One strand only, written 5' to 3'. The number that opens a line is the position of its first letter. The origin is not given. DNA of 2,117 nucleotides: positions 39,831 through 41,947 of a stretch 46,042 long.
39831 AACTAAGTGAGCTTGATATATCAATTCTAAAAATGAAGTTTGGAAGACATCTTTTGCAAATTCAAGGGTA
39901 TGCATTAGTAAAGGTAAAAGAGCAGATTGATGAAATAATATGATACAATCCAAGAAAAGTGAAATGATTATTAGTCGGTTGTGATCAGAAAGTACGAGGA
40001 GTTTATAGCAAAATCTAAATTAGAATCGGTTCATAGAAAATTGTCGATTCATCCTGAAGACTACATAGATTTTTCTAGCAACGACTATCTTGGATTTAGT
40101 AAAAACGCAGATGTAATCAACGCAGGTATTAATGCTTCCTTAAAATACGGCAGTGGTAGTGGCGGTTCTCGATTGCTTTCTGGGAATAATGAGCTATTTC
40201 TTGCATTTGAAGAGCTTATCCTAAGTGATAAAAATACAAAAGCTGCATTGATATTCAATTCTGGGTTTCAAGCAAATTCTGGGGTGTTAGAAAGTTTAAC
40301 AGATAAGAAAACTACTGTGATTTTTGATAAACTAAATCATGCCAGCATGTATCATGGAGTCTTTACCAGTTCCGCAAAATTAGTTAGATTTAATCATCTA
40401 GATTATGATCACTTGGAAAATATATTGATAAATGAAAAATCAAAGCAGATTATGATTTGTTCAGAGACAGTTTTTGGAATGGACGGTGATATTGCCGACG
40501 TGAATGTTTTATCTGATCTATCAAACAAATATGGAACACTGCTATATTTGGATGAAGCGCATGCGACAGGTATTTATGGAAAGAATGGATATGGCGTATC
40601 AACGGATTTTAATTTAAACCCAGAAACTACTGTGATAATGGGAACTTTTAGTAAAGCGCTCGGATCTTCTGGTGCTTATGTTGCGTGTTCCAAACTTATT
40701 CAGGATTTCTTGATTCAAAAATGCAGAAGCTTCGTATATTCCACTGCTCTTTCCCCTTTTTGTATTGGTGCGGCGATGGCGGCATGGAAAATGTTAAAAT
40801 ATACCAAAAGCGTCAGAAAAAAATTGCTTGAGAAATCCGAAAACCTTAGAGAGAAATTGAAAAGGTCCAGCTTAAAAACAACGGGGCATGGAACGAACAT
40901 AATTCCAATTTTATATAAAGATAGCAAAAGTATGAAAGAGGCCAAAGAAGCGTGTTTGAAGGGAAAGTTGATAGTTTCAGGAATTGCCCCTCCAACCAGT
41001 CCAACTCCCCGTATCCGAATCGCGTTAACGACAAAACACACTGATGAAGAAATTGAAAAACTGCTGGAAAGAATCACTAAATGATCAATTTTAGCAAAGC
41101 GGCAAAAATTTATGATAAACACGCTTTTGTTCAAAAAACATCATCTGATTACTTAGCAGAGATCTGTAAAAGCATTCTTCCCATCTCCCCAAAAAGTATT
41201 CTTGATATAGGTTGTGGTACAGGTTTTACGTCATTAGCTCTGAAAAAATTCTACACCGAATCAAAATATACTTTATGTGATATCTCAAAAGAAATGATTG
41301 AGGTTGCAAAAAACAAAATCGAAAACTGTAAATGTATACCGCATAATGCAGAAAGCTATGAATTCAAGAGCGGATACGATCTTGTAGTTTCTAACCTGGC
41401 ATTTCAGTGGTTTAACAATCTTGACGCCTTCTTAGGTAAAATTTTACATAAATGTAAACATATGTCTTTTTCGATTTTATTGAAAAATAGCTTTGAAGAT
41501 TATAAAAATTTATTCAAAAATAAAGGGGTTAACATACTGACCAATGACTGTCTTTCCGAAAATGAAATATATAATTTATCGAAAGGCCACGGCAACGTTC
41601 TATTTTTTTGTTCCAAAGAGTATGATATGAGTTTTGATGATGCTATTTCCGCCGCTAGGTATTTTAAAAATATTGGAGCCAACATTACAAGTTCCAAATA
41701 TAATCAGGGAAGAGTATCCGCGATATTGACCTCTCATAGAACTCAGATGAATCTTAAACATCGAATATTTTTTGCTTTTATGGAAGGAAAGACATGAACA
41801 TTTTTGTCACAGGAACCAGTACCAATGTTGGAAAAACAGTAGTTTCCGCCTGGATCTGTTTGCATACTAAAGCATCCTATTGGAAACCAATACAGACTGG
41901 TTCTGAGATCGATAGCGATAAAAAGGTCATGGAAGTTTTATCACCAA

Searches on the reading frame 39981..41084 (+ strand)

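Call 31: search_protein_families(library=pfam, proteins=[window:39981-41084:+])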
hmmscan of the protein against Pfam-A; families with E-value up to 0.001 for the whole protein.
window:39981-41084:+ (367 aa): 2 families
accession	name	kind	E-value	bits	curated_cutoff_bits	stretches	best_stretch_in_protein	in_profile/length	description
PF00155.27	Aminotran_1_2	-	2.4e-50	172.2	19.7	1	27-365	2-361/361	Aminotransferase class I and II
PF01053.26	Cys_Met_Meta_PP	-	0.00034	19.7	27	1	75-199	56-181/381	Cys/Met metabolism PLP-dependent enzyme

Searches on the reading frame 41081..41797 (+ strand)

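Call 31: search_protein_families(library=pfam, proteins=[window:41081-41797:+])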
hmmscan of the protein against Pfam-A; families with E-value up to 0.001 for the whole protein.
window:41081-41797:+ (238 aa): 14 families
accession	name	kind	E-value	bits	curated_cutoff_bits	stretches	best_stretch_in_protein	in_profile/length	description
PF13649.12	Methyltransf_25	-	1.2e-15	58.4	27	1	40-122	1-90/97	Methyltransferase domain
PF08241.18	Methyltransf_11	-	3.3e-14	53.7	21.2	1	41-122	1-84/95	Methyltransferase domain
PF13847.12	Methyltransf_31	-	9.3e-14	51.8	27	1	38-127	5-103/145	Methyltransferase domain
PF08242.18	Methyltransf_12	-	1.9e-12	48.2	30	1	41-123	1-90/98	Methyltransferase domain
PF13489.12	Methyltransf_23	-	1e-09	38.8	27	1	30-140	14-124/164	Methyltransferase domain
PF05175.20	MTS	-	1.1e-09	38.7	23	1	33-107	27-107/170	Methyltransferase small domain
PF01209.24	Ubie_methyltran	-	9e-06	25.6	20.1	1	28-83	39-95/233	ubiE/COQ5 methyltransferase family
PF06325.19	PrmA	-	4.1e-05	23.7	22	1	38-142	163-270/296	Ribosomal protein L11 methyltransferase (PrmA)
PF02527.21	GidB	-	4.6e-05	23.3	27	1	38-123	48-139/184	rRNA small subunit methyltransferase G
PF10294.15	Methyltransf_16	-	5.2e-05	23.5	21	1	22-84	29-93/174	Lysine methyltransferase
PF03848.20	TehB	-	0.00015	21.7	20.4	1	25-112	19-109/193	Tellurite resistance protein TehB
PF02086.21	MethyltransfD12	-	0.00018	21.8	22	1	32-96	15-79/253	D12 class N6 adenine-specific DNA methyltransferase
PF09243.16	Rsm22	-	0.00048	20.1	23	1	23-88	21-87/275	Mitochondrial small ribosomal subunit Rsm22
PF01564.23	Spermine_synth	-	0.00064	19.7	22.9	1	30-158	13-135/186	Spermine/spermidine synthase domain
